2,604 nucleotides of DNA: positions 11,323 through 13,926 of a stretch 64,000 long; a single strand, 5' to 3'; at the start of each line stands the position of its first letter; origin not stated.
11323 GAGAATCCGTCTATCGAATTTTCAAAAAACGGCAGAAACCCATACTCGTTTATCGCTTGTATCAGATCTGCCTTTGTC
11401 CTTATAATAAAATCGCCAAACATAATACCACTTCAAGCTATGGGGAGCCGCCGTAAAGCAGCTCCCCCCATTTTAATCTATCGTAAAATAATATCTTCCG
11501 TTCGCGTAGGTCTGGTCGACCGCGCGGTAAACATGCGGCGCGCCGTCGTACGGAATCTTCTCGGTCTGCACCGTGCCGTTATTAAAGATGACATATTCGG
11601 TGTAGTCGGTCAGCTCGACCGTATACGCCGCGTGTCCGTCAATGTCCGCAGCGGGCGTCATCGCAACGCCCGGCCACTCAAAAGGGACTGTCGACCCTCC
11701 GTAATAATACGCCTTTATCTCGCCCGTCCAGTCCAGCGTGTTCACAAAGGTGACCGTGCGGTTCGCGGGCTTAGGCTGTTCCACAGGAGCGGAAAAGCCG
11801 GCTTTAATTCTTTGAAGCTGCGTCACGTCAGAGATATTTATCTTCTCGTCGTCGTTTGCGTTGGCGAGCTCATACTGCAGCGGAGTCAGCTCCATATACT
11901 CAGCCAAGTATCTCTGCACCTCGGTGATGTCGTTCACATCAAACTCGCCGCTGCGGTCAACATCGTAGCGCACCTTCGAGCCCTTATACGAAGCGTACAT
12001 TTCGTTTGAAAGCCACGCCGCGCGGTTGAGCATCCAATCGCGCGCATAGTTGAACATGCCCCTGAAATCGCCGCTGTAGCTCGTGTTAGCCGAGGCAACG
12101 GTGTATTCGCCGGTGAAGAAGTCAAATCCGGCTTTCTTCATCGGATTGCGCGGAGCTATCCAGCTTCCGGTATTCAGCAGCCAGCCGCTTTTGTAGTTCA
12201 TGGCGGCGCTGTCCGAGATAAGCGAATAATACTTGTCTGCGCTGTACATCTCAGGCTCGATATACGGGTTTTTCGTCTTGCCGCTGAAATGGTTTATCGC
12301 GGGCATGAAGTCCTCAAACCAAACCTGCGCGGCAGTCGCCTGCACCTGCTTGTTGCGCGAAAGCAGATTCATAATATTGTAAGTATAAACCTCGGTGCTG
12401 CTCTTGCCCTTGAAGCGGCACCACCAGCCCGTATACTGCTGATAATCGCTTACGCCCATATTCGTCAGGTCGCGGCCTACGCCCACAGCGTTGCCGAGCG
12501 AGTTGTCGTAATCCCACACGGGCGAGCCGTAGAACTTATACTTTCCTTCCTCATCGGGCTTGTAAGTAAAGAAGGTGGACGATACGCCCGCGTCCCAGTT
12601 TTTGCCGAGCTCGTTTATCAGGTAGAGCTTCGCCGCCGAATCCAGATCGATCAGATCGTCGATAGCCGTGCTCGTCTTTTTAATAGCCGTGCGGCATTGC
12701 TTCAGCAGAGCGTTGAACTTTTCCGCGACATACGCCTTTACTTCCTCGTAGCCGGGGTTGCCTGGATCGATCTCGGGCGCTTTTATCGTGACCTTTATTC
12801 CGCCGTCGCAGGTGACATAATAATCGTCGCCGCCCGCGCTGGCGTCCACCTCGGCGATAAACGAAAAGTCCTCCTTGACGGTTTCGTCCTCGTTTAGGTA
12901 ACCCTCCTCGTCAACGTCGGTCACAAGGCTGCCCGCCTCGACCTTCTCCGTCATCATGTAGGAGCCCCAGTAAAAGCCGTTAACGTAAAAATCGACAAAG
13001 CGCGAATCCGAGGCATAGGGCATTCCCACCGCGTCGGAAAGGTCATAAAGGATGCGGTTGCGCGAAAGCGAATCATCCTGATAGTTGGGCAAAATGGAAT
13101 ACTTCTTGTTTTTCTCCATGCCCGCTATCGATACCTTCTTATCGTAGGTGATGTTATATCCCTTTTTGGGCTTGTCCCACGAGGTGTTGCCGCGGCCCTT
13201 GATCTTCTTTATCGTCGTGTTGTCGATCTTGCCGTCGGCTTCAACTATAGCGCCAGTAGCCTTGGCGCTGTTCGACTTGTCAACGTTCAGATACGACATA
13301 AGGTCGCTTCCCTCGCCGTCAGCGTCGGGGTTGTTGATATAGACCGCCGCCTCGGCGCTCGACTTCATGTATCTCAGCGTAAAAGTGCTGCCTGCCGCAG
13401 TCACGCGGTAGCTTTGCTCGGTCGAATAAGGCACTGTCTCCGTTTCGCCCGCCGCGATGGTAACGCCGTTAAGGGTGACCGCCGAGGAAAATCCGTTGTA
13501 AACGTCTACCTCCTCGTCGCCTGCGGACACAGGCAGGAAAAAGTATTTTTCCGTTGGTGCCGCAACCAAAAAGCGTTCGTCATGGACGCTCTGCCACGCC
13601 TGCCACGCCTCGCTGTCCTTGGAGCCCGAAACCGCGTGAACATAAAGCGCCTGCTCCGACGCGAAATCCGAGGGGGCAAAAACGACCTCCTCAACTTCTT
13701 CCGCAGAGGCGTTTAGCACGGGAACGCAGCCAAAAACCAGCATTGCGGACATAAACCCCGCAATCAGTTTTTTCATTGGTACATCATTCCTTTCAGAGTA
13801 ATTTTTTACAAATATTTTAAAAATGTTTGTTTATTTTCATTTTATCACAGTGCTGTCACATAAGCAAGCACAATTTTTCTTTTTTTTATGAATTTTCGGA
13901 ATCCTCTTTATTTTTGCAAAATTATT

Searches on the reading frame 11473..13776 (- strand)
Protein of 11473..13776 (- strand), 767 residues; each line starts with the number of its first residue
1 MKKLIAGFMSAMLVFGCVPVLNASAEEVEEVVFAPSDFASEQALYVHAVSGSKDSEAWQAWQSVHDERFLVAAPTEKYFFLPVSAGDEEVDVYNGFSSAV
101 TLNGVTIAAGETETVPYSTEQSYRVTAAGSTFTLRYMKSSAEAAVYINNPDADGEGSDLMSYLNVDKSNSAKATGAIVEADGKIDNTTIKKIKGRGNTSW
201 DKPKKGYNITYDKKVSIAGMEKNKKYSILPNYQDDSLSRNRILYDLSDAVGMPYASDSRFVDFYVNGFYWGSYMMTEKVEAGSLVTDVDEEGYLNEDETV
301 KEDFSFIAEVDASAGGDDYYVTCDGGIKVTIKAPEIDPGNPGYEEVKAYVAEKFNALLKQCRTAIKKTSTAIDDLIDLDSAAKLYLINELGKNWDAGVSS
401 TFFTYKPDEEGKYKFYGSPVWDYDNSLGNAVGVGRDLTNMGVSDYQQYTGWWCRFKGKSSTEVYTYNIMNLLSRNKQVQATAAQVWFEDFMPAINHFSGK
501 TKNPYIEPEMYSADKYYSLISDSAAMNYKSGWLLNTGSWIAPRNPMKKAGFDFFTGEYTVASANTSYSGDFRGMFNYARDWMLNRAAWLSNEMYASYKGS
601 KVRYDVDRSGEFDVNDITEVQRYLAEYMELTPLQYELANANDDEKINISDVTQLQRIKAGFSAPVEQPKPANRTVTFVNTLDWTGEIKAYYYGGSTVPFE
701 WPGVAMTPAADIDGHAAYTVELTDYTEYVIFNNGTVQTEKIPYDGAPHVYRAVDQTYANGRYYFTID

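Call 7: search_protein_families(library=pfam, proteins=[window:11473-13776:-], max_evalue=0.01)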
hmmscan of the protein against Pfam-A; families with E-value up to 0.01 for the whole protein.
window:11473-13776:- (767 aa): 4 families
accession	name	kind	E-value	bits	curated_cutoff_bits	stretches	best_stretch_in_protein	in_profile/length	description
PF08757.17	CotH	-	2e-24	87.1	23.8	1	192-436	1-221/322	CotH kinase protein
PF16738.10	CBM26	-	9.3e-11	42.2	28.1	1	675-740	1-67/70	Starch-binding module 26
PF00404.24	Dockerin_1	-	0.0046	17.6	22.9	0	604-656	2-54/57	Dockerin type I domain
PF17186.10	Lipocalin_9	-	0.0089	16.6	26.2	0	155-240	17-103/131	Lipocalin-like domain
